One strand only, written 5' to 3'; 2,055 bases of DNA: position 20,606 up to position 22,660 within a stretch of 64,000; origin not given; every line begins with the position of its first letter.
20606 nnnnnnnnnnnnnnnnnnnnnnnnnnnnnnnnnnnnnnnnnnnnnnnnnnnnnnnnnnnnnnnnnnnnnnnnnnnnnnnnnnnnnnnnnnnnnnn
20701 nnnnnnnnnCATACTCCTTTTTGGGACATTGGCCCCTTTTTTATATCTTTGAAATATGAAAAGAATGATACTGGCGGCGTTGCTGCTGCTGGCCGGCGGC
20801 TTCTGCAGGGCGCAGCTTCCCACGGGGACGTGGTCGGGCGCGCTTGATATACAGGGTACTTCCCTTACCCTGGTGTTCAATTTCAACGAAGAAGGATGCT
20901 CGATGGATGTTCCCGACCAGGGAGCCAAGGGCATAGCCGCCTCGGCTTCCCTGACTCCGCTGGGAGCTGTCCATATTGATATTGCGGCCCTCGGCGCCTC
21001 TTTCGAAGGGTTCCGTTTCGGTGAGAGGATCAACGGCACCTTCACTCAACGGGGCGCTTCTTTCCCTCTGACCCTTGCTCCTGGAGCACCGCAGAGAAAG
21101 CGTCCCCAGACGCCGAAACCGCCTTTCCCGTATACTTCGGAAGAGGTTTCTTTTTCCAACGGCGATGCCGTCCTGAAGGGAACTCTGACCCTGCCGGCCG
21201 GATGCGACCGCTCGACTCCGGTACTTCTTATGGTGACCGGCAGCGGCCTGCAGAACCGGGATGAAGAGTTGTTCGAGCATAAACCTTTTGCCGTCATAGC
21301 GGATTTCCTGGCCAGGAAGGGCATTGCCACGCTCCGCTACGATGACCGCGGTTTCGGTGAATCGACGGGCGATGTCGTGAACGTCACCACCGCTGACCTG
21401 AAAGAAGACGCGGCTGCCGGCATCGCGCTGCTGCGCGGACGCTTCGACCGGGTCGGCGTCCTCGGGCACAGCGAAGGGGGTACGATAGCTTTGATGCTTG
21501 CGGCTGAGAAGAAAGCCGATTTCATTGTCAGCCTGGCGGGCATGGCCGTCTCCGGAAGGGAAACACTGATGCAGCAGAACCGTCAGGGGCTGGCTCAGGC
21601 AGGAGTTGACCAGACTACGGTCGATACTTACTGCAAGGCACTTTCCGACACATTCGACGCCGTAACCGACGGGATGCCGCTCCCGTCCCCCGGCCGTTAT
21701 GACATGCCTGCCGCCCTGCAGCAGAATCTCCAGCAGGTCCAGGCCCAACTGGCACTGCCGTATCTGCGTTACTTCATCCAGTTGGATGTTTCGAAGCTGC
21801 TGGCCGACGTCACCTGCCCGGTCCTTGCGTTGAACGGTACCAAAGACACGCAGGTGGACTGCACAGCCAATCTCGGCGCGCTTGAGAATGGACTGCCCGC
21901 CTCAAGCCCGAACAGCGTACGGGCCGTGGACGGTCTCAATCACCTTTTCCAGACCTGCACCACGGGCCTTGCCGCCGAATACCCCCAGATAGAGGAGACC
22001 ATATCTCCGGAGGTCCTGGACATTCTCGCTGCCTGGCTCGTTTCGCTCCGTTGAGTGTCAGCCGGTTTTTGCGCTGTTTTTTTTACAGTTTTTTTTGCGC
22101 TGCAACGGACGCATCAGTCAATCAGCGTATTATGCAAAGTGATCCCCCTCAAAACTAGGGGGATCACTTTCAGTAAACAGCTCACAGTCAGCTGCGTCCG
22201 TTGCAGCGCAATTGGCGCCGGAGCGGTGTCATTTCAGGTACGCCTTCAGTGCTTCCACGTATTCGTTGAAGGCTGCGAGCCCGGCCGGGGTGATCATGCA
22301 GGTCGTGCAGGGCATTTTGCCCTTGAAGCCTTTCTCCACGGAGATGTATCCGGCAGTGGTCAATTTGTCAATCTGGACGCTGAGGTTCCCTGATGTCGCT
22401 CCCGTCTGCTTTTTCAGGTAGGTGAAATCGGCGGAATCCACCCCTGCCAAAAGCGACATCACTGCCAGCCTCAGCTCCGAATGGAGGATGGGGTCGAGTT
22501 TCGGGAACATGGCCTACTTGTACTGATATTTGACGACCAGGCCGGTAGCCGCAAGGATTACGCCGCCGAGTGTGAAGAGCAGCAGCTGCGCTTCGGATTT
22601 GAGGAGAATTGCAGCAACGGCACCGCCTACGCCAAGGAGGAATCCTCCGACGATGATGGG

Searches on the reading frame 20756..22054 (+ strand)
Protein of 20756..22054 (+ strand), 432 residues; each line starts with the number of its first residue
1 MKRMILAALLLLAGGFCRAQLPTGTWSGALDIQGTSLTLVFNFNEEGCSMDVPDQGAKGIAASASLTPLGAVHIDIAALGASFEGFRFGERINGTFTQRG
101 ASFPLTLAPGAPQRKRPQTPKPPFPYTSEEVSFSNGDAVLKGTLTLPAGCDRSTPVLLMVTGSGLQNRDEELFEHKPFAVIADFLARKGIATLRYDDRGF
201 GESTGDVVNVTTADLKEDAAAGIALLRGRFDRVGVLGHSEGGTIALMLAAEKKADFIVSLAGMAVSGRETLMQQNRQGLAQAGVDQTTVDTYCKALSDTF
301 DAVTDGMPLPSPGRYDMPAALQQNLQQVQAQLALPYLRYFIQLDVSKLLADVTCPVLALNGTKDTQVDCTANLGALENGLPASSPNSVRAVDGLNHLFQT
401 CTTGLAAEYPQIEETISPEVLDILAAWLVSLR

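Call 94: search_protein_families(library=pfam, proteins=[window:20756-22054:+], max_evalue=0.00001)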
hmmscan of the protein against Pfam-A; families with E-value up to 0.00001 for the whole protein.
window:20756-22054:+ (432 aa): 4 families
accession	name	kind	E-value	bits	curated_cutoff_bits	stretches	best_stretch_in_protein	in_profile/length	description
PF02129.25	Peptidase_S15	-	9.9e-11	42.2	23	1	139-367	4-236/262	X-Pro dipeptidyl-peptidase (S15 family)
PF12146.15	Hydrolase_4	-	2.3e-10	40.6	27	1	179-264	21-111/239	Serine aminopeptidase, S33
PF12697.13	Abhydrolase_6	-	7.2e-10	40.3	26.3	1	179-399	18-207/217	Alpha/beta hydrolase family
PF00561.26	Abhydrolase_1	-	3.5e-09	37.1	25.8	1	177-379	15-224/245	alpha/beta hydrolase fold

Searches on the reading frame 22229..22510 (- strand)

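Call 94: search_protein_families(library=pfam, proteins=[window:22229-22510:-], max_evalue=0.00001)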
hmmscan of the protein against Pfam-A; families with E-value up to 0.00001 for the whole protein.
window:22229-22510:- (93 aa): 1 family
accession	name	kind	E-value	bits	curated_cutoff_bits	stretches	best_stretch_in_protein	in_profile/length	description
PF13601.12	HTH_34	-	8.3e-32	109.6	27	1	13-92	1-80/80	Winged helix DNA-binding domain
